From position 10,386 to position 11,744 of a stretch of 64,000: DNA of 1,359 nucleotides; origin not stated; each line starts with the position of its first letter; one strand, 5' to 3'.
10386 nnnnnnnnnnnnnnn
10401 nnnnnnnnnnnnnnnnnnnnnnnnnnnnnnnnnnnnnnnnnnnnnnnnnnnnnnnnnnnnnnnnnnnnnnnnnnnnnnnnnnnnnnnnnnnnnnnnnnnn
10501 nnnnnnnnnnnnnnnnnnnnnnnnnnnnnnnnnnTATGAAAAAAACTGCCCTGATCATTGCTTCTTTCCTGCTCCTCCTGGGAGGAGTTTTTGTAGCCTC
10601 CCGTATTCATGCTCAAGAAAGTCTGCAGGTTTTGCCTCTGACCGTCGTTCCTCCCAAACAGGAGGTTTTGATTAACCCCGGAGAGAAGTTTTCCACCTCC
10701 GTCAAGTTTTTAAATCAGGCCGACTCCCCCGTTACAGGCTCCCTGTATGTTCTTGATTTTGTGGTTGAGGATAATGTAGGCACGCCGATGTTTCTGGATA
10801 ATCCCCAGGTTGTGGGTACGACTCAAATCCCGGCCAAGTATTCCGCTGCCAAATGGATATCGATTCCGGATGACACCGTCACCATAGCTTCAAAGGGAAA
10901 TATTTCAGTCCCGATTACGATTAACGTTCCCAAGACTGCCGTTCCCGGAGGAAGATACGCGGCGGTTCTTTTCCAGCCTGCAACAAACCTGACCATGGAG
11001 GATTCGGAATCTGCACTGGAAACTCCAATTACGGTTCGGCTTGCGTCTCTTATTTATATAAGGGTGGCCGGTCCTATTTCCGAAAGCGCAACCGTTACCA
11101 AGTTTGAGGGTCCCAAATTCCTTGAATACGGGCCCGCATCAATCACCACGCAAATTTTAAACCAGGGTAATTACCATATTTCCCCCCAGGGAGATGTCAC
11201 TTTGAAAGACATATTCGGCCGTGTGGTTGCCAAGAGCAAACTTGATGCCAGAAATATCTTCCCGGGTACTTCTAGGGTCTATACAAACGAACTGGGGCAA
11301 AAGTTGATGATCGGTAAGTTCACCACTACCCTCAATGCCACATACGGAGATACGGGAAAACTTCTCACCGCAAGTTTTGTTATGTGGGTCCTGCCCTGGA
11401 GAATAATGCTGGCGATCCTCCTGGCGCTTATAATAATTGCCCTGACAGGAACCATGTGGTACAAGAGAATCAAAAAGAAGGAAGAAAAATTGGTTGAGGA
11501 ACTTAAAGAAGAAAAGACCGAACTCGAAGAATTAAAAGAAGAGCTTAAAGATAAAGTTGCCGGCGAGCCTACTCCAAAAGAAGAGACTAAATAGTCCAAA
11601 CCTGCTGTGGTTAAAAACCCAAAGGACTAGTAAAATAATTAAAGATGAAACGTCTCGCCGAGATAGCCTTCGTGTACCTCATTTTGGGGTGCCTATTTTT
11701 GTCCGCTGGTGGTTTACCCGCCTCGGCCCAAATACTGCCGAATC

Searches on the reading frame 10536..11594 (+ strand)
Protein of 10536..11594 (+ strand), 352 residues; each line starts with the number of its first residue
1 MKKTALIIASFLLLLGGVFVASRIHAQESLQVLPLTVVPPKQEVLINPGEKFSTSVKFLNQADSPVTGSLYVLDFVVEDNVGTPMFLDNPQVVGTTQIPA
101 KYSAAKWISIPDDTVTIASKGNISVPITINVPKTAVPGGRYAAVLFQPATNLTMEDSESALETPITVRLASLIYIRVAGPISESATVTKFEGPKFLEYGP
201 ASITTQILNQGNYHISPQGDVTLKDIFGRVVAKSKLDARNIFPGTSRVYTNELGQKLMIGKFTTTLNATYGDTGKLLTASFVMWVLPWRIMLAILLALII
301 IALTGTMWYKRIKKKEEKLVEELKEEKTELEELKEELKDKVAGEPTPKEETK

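Call 46: search_protein_families(library=pfam, proteins=[window:10536-11594:+], max_evalue=0.001)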
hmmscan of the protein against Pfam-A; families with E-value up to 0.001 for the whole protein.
window:10536-11594:+ (352 aa): 1 family
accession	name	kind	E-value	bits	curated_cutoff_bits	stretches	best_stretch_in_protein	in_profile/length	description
PF11368.13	DUF3169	-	0.00075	19.6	31.6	0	259-331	21-94/250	Protein of unknown function (DUF3169)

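Call 56: search_protein_families(library=phrogs, proteins=[window:10536-11594:+], max_evalue=0.001)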
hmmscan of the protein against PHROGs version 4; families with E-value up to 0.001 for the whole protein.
window:10536-11594:+ (352 aa): 0 families
